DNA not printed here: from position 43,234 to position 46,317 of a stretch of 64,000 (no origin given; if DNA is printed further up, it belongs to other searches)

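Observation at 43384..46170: Single-polypeptide fusion of an APC-family permease with a complete flavin-containing monooxygenase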

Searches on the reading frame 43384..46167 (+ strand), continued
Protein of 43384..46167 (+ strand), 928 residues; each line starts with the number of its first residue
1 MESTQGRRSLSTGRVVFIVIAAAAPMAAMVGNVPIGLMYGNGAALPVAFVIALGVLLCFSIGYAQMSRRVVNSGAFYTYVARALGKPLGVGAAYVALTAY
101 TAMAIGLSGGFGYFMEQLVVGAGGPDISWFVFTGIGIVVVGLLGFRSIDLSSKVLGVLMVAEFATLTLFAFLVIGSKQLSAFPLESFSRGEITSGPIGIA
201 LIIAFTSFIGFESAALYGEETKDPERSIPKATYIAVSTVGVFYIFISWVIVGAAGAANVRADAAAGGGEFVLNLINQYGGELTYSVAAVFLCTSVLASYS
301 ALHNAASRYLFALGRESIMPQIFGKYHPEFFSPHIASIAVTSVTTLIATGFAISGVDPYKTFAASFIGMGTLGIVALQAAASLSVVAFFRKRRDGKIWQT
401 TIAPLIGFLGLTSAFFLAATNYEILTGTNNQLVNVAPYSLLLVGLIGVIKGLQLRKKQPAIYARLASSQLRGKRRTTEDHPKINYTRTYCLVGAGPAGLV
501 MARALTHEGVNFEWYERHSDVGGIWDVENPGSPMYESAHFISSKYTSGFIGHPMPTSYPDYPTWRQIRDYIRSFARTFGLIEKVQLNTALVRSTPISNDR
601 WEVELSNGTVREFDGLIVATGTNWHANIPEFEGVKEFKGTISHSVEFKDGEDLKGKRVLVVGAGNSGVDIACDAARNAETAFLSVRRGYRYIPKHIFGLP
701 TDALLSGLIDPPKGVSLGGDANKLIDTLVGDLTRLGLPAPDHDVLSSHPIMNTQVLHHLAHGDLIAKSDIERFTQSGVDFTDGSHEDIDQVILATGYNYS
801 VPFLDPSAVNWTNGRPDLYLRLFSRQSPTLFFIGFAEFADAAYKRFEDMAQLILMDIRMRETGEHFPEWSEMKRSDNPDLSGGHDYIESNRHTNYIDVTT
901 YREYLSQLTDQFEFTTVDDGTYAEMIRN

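Call 14: find_related_loci(query=A1, collection=genome_contigs, flank=8000)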
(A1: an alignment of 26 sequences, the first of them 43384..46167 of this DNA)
Query A1 (928 aa) in genome_contigs; peptide patterns used: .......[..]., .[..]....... (x = any residue, [..] = any of these).
582 stretches matched a pattern; 323 encode a relative of the query (tblastn E <= 1e-3); the best 80 are kept; 80 distinct loci.
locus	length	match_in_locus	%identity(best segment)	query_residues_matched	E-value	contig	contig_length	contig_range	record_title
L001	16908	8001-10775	84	1-925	0e+0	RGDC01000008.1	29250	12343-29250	MAG: Actinomycetota bacterium isolate WB6_1B_195 contig_100_7, whole genome shotgun sequence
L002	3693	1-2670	83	34-923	0e+0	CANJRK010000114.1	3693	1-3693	MAG: Actinobacteria bacterium isolate RH-23may17-525 genome assembly, contig: RH-23may17-C230797, whole genome shotgun s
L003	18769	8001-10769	68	1-925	0e+0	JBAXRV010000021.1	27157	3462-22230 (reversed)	MAG: Actinomycetes bacterium isolate ELA592 MAG592_21, whole genome shotgun sequence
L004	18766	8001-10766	67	1-923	0e+0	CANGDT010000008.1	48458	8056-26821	MAG: Actinobacteria bacterium isolate Jr-25may17-92 genome assembly, contig: Jr-25may17-C618, whole genome shotgun seque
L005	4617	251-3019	62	5-927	0e+0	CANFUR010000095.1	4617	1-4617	MAG: Actinobacteria bacterium isolate Jr-16oct17-294 genome assembly, contig: Jr-16oct17-C35152, whole genome shotgun se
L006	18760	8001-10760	66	7-926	0e+0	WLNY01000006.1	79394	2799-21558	MAG: Actinomycetota bacterium isolate UFOp-RH-23may17-328 RH-23may17-328-c6, whole genome shotgun sequence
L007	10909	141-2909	62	5-927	0e+0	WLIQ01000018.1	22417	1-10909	MAG: Actinomycetota bacterium isolate UFOp-RH-14apr17-219 RH-14apr17-219-c18, whole genome shotgun sequence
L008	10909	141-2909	62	5-927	0e+0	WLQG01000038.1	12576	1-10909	MAG: Actinomycetota bacterium isolate UFOp-RH-26jul17-304 RH-26jul17-304-c38, whole genome shotgun sequence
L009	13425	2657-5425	63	5-927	0e+0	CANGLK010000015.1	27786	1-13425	MAG: Candidatus Nanopelagicaceae bacterium isolate Jr-28jun17-71 genome assembly, contig: Jr-28jun17-C2379, whole genome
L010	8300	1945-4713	63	5-927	0e+0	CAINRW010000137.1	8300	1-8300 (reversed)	MAG: uncultured actinobacterium isolate KT2_bin-177 genome assembly, contig: bin-177:137/149, whole genome shotgun seque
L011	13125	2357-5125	63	5-927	0e+0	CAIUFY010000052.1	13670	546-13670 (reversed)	MAG: uncultured actinobacterium isolate MJ110802A_bin-309 genome assembly, contig: bin-309:052/170, whole genome shotgun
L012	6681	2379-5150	63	5-928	0e+0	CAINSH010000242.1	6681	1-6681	MAG: uncultured actinobacterium isolate Ja2-D2_bin-0824 genome assembly, contig: bin-0824:242/253, whole genome shotgun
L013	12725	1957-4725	63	5-927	0e+0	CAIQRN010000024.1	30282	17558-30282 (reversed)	MAG: uncultured actinobacterium isolate Ja2-D4_bin-1048 genome assembly, contig: bin-1048:024/131, whole genome shotgun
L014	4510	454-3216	63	7-927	0e+0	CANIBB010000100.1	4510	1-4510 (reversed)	MAG: Actinobacteria bacterium isolate RE-9nov16-410 genome assembly, contig: RE-9nov16-C60973, whole genome shotgun sequ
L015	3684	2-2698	63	30-928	0e+0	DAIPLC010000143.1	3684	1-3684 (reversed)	MAG TPA_asm: Acidimicrobiales bacterium isolate CTOTU22524 NODE_4116_length_3684_cov_5.498484, whole genome shotgun sequ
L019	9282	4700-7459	61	7-928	0e+0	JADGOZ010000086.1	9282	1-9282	MAG: Candidatus Nanopelagicales bacterium isolate Chersky_517 k127_5724209, whole genome shotgun sequence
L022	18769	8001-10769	58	1-925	0e+0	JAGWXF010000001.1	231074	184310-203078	MAG: Actinomycetales bacterium isolate REEB460 contig-150_22, whole genome shotgun sequence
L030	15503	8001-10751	61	7-925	0e+0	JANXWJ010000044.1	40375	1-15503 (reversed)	MAG: Candidatus Nanopelagicales bacterium isolate GL140_1_metabat_73 GL140_1_k141_743378, whole genome shotgun sequence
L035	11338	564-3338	56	2-927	0e+0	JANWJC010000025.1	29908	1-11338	MAG: Acidobacteria bacterium isolate CRAIB_MAG57 c_000000009836, whole genome shotgun sequence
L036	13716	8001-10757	56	7-927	0e+0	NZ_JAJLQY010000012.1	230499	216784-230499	Actinocorallia sp. API 0066 12, whole genome shotgun sequence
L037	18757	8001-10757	56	3-922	0e+0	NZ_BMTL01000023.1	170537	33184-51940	Streptomyces humidus strain JCM 4386 sequence023, whole genome shotgun sequence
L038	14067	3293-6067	56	2-927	0e+0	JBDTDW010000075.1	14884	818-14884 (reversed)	MAG: Candidatus Nanopelagicales bacterium isolate cluster2_bin.189 k127_1393246, whole genome shotgun sequence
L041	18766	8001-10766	55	7-925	0e+0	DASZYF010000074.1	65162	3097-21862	MAG TPA_asm: Mycobacteriales bacterium isolate SMAG_U6203 k141_1043784, whole genome shotgun sequence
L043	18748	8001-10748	55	2-912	0e+0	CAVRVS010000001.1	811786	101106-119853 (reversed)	MAG: uncultured Actinomycetota bacterium isolate MFD05513.bin.1.190 genome assembly, contig: contig_17348, whole genome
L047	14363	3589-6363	54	1-926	0e+0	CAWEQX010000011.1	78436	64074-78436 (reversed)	MAG: uncultured Actinomycetota bacterium isolate MFD01721.bin.1.203 genome assembly, contig: contig_30113, whole genome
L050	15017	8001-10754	52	7-924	0e+0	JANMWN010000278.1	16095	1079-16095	MAG: Sporichthyaceae bacterium isolate OTE_88_metabat_272 OTE_88_k141_2567461, whole genome shotgun sequence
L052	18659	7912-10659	56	4-925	0e+0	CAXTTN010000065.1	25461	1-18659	MAG TPA_asm: uncultured Pseudonocardia sp. isolate public_SRR11456921_metawrap_bin.5 genome assembly, contig: public_SRR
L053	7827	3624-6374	52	7-924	0e+0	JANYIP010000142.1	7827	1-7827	MAG: Streptomycetales bacterium isolate GL140_2_metabinner_92 GL140_2_k141_1396504, whole genome shotgun sequence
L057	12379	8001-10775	49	2-925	0e+0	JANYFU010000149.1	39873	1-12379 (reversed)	MAG: Caulobacteraceae bacterium isolate 339R_metabinner_86 339R_k141_11235, whole genome shotgun sequence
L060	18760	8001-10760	50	2-922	0e+0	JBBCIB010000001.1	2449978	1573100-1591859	MAG: Rhizomicrobium sp. isolate S7_bin.28 s130.ctg000132l, whole genome shotgun sequence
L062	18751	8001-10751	51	5-922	0e+0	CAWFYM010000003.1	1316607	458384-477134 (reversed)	MAG: uncultured Actinomycetota bacterium isolate MFD05442.bin.1.323 genome assembly, contig: contig_16058, whole genome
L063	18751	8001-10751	49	7-927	0e+0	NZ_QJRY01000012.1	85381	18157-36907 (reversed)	Rhizobium wuzhouense strain W44 scaffold12, whole genome shotgun sequence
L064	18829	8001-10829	48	2-928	0e+0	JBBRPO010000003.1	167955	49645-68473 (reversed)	MAG: Caulobacterales bacterium isolate La1_metabat2.447 LA1C_B2.447_k141_3135971L_167955_cov_27.6489, whole genome shotg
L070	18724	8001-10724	54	7-912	0e+0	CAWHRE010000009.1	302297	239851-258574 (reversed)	MAG: uncultured Actinomycetota bacterium isolate MFD06714.bin.2.140 genome assembly, contig: contig_96007, whole genome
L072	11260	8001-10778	50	2-927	0e+0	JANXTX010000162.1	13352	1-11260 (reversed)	MAG: Caulobacteraceae bacterium isolate 339R_metabat_199 339R_k141_308948, whole genome shotgun sequence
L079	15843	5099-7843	47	8-927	0e+0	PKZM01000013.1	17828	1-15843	MAG: Acetobacteraceae bacterium isolate bog_908 73.20111000_S3S.15_contig_3127, whole genome shotgun sequence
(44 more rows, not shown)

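Call 22: find_encoding_contigs(protein=P0001, flank=10000, max_places=2)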
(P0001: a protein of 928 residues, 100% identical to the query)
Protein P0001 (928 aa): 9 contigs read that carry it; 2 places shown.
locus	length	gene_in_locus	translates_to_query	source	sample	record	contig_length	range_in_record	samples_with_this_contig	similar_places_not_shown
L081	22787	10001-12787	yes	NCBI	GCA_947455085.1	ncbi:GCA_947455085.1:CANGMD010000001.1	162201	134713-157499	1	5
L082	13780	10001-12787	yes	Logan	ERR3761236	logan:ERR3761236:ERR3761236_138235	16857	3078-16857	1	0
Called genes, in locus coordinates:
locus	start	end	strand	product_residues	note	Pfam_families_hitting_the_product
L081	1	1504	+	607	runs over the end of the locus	PF17297:PEPCK_N, PF00821:PEPCK_GTP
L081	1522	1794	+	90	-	PF11238:DUF3039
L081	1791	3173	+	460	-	PF00083:Sugar_tr, PF07690:MFS_1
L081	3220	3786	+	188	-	PF03729:DUF308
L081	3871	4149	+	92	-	PF02617:ClpS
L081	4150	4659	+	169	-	PF09438:DUF2017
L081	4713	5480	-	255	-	PF01036:Bac_rhodopsin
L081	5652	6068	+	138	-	PF14464:Prok-JAB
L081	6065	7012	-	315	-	PF00291:PALP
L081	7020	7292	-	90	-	PF02597:ThiS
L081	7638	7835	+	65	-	-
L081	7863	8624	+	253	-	PF01177:Asp_Glu_race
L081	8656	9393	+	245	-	PF01138:RNase_PH, PF03725:RNase_PH_C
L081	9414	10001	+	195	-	PF01725:Ham1p_like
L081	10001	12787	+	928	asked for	PF00324:AA_permease, PF13520:AA_permease_2, PF00743:FMO-like, PF07992:Pyr_redox_2, PF13450:NAD_binding_8 (weak), PF13454:NAD_binding_9 (faint), PF13738:Pyr_redox_3, PF13434:Lys_Orn_oxgnase (faint)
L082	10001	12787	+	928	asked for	PF00324:AA_permease, PF13520:AA_permease_2, PF00743:FMO-like, PF07992:Pyr_redox_2, PF13450:NAD_binding_8 (weak), PF13454:NAD_binding_9 (faint), PF13738:Pyr_redox_3, PF13434:Lys_Orn_oxgnase (faint)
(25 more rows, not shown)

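Call 23: find_encoding_contigs(protein=P0098, flank=8000, max_places=2)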
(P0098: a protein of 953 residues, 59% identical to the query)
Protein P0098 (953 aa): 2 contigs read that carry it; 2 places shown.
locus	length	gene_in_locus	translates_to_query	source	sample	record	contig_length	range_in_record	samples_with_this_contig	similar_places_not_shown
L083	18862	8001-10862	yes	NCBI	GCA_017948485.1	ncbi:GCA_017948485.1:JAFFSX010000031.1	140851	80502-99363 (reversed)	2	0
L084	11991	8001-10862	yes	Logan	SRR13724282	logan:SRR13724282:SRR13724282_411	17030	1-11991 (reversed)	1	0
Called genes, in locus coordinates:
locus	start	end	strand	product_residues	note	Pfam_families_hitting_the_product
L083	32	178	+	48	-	PF08922:DUF1905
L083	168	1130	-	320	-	PF12852:Cupin_6, PF12833:HTH_18, PF00165:HTH_AraC (weak)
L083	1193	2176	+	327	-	PF00106:adh_short, PF01370:Epimerase (weak), PF13561:adh_short_C2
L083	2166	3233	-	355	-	PF00248:Aldo_ket_red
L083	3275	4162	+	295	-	PF00126:HTH_1, PF03466:LysR_substrate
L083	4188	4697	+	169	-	PF04978:MST, PF12867:DinB_2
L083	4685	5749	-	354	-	PF00962:A_deaminase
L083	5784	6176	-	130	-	PF00903:Glyoxalase, PF22677:Ble-like_N (weak), PF18029:Glyoxalase_6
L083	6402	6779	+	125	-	-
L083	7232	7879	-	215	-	PF00440:TetR_N, PF13977:TetR_C_6, PF17940:TetR_C_31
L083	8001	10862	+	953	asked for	PF00324:AA_permease, PF13520:AA_permease_2, PF00743:FMO-like, PF07992:Pyr_redox_2 (weak), PF13738:Pyr_redox_3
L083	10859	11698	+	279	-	PF00106:adh_short, PF08659:KR, PF13561:adh_short_C2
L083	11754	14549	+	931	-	PF01804:Penicil_amidase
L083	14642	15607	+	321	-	PF00135:COesterase, PF20434:BD-FAE, PF07859:Abhydrolase_3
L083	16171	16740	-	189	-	PF11716:MDMPI_N (weak)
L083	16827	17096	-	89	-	-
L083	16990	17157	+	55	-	-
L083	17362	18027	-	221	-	PF00106:adh_short, PF13561:adh_short_C2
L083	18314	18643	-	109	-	-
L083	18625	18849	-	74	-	PF00248:Aldo_ket_red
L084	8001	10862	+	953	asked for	PF00324:AA_permease, PF13520:AA_permease_2, PF00743:FMO-like, PF07992:Pyr_redox_2 (weak), PF13738:Pyr_redox_3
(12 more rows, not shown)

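Call 26: search_protein_families(library=ncbifam, proteins=[L083:10859-11695:+, L063:10748-11608:+, L060:7130-7960:+], max_evalue=1e-10)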
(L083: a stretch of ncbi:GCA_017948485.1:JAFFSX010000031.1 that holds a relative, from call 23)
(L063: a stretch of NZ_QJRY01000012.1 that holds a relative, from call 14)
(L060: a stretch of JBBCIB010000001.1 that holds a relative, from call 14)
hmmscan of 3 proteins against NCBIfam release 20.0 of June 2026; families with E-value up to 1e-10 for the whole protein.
L083:10859-11695:+ (279 aa): 167 families (the best 25 are shown)
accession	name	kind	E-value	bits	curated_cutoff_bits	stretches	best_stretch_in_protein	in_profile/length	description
NF004825.0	PRK06181.1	equivalog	5.9e-43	147.1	215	1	8-269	6-265/268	SDR family oxidoreductase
NF005878.0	PRK07825.1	subfamily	5.1e-39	134.3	287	1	7-268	8-253/278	short chain dehydrogenase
NF006123.0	PRK08267.1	equivalog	6.9e-36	123.8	261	1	12-269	6-258/261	SDR family oxidoreductase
NF004526.0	PRK05872.1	subfamily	8.2e-36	123.6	276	1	6-269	8-267/297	short-chain dehydrogenase/reductase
NF009466.0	PRK12826.1-2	subfamily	1e-34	120.2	222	1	9-227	4-221/248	3-oxoacyl-ACP reductase FabG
NF005495.0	PRK07109.1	subfamily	3.1e-33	115.5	264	1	9-275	9-271/334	SDR family oxidoreductase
NF005559.1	PRK07231.1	subfamily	4.3e-32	111.6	215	1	7-201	3-194/249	glucose 1-dehydrogenase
NF005881.0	PRK07832.1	equivalog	1.3e-30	106.5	296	1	4-256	5-262/287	SDR family oxidoreductase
NF004824.0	PRK06180.1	subfamily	8.4e-30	103.9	298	1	11-195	7-185/279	oxidoreductase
NF005594.0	PRK07326.1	equivalog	1.4e-29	103.3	271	1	8-202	6-194/237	SDR family oxidoreductase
NF006114.0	PRK08263.1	subfamily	8.8e-29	100.6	290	1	12-198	7-187/280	short chain dehydrogenase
NF053702.1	TrHdxCHCADhChcB1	equivalog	1.3e-28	100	400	1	8-200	4-195/250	trans-4-hydroxycyclohexanecarboxylate dehydrogenase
TIGR03971.1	SDR_subfam_1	subfamily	1.7e-28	99.7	300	1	8-202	3-207/271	mycofactocin-coupled SDR family oxidoreductase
NF005806.0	PRK07666.1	equivalog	2.5e-28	99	286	1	8-199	7-195/239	3-ketoacyl-ACP reductase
NF004198.0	PRK05653.1-3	equivalog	4.2e-28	98.5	296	1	6-200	5-196/248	3-oxoacyl-ACP reductase FabG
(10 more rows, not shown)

L063:10748-11608:+ (287 aa): 194 families (the best 25 are shown)
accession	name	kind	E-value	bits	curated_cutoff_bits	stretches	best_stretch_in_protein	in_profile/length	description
NF006123.0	PRK08267.1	equivalog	3.5e-42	144.4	261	1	46-283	5-248/261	SDR family oxidoreductase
NF005878.0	PRK07825.1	subfamily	4.3e-41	141.1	287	1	42-275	8-236/278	short chain dehydrogenase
NF004526.0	PRK05872.1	subfamily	6.5e-38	130.5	276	1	40-231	7-201/297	short-chain dehydrogenase/reductase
NF005067.0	PRK06484.1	equivalog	7.4e-36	123.8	713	1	40-232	6-203/524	short chain dehydrogenase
NF006073.0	PRK08219.1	equivalog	9.7e-36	123.6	218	1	44-257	4-210/227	SDR family oxidoreductase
NF005594.0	PRK07326.1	equivalog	1.7e-35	122.7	271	1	41-224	4-190/237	SDR family oxidoreductase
NF005881.0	PRK07832.1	equivalog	5.5e-35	121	296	1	42-226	8-199/287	SDR family oxidoreductase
NF005559.1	PRK07231.1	subfamily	6.7e-35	120.8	215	1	42-229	3-195/249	glucose 1-dehydrogenase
NF006565.0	PRK09072.1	equivalog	6.9e-35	120.9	238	1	43-283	5-245/265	SDR family oxidoreductase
NF009466.0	PRK12826.1-2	subfamily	1.8e-33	116.1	222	1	45-229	5-196/248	3-oxoacyl-ACP reductase FabG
TIGR01963.1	PHB_DH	subfamily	1.7e-32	112.7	307.05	1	44-226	2-189/255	3-hydroxybutyrate dehydrogenase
NF004196.0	PRK05650.1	equivalog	4e-32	111.4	297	1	47-260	6-229/272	SDR family oxidoreductase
NF005806.0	PRK07666.1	equivalog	9.9e-32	110.1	286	1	42-252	6-217/239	3-ketoacyl-ACP reductase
NF005309.0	PRK06841.1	subfamily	1.8e-31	109.6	286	1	39-224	11-198/255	GolD/DthD family dehydrogenase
NF004825.0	PRK06181.1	equivalog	1.8e-31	109.4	215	1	42-257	5-229/268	SDR family oxidoreductase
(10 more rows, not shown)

L060:7130-7960:+ (276 aa): 182 families (the best 25 are shown)
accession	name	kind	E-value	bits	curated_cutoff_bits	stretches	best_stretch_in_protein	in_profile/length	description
NF005878.0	PRK07825.1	subfamily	7.8e-41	140.2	287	1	4-246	7-242/278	short chain dehydrogenase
NF006565.0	PRK09072.1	equivalog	7.6e-40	137.1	238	1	6-252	5-249/265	SDR family oxidoreductase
NF006123.0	PRK08267.1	equivalog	2.7e-38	131.7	261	1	8-253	4-253/261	SDR family oxidoreductase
NF006073.0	PRK08219.1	equivalog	3e-35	122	218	1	7-224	4-212/227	SDR family oxidoreductase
NF009466.0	PRK12826.1-2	subfamily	1.9e-34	119.2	222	1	5-218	2-223/248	3-oxoacyl-ACP reductase FabG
NF005067.0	PRK06484.1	equivalog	3.2e-34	118.4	713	1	6-196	9-203/524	short chain dehydrogenase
TIGR01963.1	PHB_DH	subfamily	3.9e-34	118.1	307.05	1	7-191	2-190/255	3-hydroxybutyrate dehydrogenase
NF004825.0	PRK06181.1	equivalog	8e-34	117.1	215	1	5-253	5-260/268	SDR family oxidoreductase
NF005881.0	PRK07832.1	equivalog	1.9e-33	115.9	296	1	5-190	8-199/287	SDR family oxidoreductase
NF005594.0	PRK07326.1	equivalog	7.6e-33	114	271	1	5-188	5-190/237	SDR family oxidoreductase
NF005559.1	PRK07231.1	subfamily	1.2e-32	113.4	215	1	4-193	2-195/249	glucose 1-dehydrogenase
NF006118.0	PRK08264.1-4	subfamily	1.3e-32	113.3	279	1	5-189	4-186/244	SDR family oxidoreductase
NF004526.0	PRK05872.1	subfamily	3.8e-31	108.3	276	1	4-235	8-247/297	short-chain dehydrogenase/reductase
NF005806.0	PRK07666.1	equivalog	6.3e-31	107.5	286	1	4-221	5-221/239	3-ketoacyl-ACP reductase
TIGR01830.1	3oxo_ACP_reduc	equivalog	1e-30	107.2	297.75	1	9-190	1-187/239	3-oxoacyl-[acyl-carrier-protein] reductase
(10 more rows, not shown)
